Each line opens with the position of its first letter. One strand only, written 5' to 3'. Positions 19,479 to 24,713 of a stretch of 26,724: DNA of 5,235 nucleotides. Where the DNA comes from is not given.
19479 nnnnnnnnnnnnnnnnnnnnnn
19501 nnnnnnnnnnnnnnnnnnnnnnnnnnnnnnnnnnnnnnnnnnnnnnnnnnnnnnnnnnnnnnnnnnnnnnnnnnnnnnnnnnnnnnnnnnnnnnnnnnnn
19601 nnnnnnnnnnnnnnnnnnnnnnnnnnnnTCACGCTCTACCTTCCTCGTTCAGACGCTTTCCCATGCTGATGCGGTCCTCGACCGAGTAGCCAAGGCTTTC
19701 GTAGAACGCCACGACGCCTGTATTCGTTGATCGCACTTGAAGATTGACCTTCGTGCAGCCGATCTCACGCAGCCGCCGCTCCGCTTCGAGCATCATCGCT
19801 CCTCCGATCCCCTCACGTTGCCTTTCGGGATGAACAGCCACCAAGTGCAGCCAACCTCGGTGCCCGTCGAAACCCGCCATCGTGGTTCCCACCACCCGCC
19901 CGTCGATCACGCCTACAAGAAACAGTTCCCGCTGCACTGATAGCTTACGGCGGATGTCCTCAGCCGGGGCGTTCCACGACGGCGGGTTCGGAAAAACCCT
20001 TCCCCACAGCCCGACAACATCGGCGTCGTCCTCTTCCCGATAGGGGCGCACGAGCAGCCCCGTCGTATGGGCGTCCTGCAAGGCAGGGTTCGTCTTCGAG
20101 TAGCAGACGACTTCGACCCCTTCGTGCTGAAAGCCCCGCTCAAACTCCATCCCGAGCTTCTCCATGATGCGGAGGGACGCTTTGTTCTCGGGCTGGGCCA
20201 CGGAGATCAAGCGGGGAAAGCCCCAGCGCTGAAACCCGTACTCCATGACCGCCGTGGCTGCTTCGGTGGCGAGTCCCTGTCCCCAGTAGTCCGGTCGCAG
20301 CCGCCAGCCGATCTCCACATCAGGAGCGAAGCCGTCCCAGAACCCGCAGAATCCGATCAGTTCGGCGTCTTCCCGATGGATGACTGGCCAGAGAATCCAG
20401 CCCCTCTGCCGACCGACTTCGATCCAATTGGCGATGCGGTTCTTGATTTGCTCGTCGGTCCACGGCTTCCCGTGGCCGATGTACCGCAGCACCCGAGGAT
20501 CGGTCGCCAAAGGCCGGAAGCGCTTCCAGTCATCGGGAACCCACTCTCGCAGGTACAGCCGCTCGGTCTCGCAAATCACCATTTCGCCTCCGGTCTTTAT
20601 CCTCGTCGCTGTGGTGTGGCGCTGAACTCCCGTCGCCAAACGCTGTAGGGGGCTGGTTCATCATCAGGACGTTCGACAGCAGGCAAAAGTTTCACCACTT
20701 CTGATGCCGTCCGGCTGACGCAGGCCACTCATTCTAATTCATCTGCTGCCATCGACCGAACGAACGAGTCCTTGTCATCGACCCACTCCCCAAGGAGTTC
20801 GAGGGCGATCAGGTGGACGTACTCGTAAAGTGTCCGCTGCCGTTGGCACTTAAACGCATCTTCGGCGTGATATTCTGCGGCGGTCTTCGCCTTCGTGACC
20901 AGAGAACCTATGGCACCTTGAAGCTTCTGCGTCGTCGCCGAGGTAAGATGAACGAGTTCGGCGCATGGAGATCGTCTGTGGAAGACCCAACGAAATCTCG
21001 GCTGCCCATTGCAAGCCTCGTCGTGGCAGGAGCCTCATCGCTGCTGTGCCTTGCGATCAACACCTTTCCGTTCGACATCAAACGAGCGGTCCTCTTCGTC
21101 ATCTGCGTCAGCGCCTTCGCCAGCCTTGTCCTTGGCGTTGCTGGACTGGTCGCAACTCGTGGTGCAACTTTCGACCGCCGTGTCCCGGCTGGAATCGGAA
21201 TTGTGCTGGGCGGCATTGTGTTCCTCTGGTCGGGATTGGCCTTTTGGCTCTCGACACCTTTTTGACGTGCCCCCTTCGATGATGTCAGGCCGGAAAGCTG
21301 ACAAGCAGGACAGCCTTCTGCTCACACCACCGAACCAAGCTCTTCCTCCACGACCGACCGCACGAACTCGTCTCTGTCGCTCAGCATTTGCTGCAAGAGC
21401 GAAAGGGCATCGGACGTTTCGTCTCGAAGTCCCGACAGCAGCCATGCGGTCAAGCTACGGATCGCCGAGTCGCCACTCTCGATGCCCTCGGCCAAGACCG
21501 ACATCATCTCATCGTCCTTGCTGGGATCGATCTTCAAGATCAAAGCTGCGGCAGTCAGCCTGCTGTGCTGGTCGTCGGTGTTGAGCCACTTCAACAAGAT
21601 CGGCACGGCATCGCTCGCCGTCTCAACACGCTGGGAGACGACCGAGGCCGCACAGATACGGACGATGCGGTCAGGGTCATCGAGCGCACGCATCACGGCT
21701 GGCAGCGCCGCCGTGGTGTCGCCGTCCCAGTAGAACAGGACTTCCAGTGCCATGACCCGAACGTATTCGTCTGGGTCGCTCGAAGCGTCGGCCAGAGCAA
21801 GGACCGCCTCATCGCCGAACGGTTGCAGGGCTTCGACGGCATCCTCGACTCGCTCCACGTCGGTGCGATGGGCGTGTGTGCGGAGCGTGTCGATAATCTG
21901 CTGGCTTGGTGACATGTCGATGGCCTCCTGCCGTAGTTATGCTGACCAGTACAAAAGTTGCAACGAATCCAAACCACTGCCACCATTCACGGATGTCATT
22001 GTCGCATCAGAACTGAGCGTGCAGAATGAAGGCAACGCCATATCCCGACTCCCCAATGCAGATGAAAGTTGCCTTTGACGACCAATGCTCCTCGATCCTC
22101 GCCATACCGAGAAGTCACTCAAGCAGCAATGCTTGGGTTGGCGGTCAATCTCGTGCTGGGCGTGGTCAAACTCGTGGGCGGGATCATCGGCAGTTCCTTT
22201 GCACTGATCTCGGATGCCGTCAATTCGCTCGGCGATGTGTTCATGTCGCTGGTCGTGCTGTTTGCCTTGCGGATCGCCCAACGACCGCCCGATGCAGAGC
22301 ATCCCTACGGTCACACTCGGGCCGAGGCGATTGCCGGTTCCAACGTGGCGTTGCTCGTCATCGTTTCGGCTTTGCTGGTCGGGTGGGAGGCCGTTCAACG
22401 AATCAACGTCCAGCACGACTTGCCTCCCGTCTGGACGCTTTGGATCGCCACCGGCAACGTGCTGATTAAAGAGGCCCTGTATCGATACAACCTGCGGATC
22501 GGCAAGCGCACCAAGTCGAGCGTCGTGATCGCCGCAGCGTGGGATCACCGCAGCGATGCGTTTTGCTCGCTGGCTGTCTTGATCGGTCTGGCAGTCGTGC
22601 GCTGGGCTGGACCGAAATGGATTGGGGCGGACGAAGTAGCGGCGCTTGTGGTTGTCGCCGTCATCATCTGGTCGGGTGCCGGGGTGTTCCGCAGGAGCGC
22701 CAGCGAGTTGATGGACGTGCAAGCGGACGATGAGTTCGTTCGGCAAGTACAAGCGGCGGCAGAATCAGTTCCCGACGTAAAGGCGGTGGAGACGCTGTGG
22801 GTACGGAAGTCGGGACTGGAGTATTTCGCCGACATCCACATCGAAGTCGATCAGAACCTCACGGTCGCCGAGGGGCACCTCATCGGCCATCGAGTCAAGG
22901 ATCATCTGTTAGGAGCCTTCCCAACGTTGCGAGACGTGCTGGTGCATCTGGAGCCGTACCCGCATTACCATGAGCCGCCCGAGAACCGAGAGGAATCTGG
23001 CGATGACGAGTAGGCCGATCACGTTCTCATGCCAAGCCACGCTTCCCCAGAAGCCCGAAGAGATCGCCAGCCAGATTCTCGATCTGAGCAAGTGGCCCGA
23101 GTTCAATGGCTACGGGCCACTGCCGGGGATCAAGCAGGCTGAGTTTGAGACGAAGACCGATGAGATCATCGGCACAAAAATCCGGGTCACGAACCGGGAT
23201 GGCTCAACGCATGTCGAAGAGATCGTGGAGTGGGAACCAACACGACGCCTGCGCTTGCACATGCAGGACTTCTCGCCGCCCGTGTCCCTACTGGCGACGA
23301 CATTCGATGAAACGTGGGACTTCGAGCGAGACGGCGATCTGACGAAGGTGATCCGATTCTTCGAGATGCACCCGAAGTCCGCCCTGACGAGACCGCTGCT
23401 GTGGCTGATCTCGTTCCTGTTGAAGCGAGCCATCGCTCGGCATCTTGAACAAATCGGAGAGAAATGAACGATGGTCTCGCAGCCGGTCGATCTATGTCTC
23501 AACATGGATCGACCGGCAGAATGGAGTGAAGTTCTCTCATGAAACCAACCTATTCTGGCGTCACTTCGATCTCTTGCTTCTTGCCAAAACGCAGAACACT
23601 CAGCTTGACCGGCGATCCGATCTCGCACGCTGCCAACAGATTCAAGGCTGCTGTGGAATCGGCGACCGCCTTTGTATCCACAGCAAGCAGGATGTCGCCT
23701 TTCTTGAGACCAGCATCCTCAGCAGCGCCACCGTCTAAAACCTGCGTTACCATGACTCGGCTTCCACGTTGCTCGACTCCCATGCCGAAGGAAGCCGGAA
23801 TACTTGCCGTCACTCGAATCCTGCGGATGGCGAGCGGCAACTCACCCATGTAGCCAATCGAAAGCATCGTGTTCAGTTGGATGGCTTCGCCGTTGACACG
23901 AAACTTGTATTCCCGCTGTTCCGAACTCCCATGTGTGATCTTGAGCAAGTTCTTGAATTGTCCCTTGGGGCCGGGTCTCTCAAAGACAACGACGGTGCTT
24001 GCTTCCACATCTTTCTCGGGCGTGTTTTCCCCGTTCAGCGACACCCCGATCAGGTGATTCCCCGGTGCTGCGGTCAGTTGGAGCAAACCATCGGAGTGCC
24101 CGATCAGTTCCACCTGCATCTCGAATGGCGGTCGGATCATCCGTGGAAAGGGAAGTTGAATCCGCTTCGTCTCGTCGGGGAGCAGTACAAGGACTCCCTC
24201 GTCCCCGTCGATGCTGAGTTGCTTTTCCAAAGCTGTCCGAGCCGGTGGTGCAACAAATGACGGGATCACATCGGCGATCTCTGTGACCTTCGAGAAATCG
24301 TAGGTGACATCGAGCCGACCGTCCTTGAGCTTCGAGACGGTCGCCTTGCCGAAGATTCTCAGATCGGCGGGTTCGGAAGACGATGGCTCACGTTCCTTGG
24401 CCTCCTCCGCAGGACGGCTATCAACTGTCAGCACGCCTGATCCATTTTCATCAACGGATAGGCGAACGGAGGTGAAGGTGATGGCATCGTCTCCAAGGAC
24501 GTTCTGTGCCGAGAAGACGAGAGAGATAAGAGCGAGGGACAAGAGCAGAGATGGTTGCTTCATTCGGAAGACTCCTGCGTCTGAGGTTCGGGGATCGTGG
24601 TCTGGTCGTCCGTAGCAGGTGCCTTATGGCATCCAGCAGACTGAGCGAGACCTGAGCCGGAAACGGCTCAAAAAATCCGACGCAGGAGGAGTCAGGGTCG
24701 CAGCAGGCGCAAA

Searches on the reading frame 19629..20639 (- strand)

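Call 6: search_protein_families(library=pfam, proteins=[window:19629-20639:-], max_evalue=0.01)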
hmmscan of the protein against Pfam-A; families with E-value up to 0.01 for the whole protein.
window:19629-20639:- (336 aa): 9 families
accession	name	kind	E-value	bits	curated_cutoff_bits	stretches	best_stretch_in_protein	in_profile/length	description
PF13302.13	Acetyltransf_3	-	3e-40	138.5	25.4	1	27-165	1-138/138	Acetyltransferase (GNAT) domain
PF00583.31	Acetyltransf_1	-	1e-33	116.5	20.7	2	220-318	14-116/116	Acetyltransferase (GNAT) family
PF13508.13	Acetyltransf_7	-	4.6e-17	62.6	27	1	238-319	3-83/84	Acetyltransferase (GNAT) domain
PF13673.13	Acetyltransf_10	-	4.2e-10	40.1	23.6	1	227-320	20-109/128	Acetyltransferase (GNAT) domain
PF08445.16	FR47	-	2.1e-08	34.5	22.1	1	259-321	19-80/86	FR47-like protein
PF13527.13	Acetyltransf_9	-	4.2e-06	27.2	25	1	197-319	2-125/127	Acetyltransferase (GNAT) domain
PF13523.12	Acetyltransf_8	-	1.5e-05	25.1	27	0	116-170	89-143/145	Acetyltransferase (GNAT) domain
PF12746.13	GNAT_acetyltran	-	0.0033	17.5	26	1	109-169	183-239/243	GNAT acetyltransferase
PF13480.13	Acetyltransf_6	-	0.0083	16.7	22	0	245-300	79-134/143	Acetyltransferase (GNAT) domain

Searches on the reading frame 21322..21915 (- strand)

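Call 27: search_protein_families(library=pfam, proteins=[window:21322-21915:-], max_evalue=0.001)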
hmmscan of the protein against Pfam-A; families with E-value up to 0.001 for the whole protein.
window:21322-21915:- (197 aa): 4 families
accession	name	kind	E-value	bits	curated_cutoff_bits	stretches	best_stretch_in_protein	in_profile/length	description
PF13646.12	HEAT_2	-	1.1e-17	64.5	27.7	2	41-125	4-85/88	HEAT repeats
PF02985.28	HEAT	-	6.1e-10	38.8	23.5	0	71-94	2-25/31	HEAT repeat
PF13513.12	HEAT_EZ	-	1.8e-06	28.8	27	0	122-161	6-53/55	HEAT-like repeat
PF01602.26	Adaptin_N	-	0.00017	20.8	37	1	41-143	84-191/524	Adaptin N terminal region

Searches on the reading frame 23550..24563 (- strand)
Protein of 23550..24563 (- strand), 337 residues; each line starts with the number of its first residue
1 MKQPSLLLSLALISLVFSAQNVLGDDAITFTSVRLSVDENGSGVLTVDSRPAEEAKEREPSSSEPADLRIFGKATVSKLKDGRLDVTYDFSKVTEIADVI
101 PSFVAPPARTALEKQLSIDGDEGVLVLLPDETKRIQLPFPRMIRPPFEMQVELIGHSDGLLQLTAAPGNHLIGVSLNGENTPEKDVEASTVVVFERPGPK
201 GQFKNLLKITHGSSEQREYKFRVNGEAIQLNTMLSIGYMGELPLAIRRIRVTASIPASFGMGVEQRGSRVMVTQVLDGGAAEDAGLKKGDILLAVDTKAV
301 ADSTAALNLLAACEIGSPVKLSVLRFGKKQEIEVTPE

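Call 27: search_protein_families(library=pfam, proteins=[window:23550-24563:-], max_evalue=0.001)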
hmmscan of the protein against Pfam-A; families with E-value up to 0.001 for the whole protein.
window:23550-24563:- (337 aa): 3 families
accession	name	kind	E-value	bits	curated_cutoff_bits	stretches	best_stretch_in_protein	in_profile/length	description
PF13180.12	PDZ_2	-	7.3e-16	58.7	27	1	259-335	3-79/80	PDZ domain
PF17820.7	PDZ_6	-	3.6e-08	33.5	27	1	272-313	2-43/54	PDZ domain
PF00595.29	PDZ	-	1.1e-07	32.5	23.2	1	255-323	8-80/81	PDZ domain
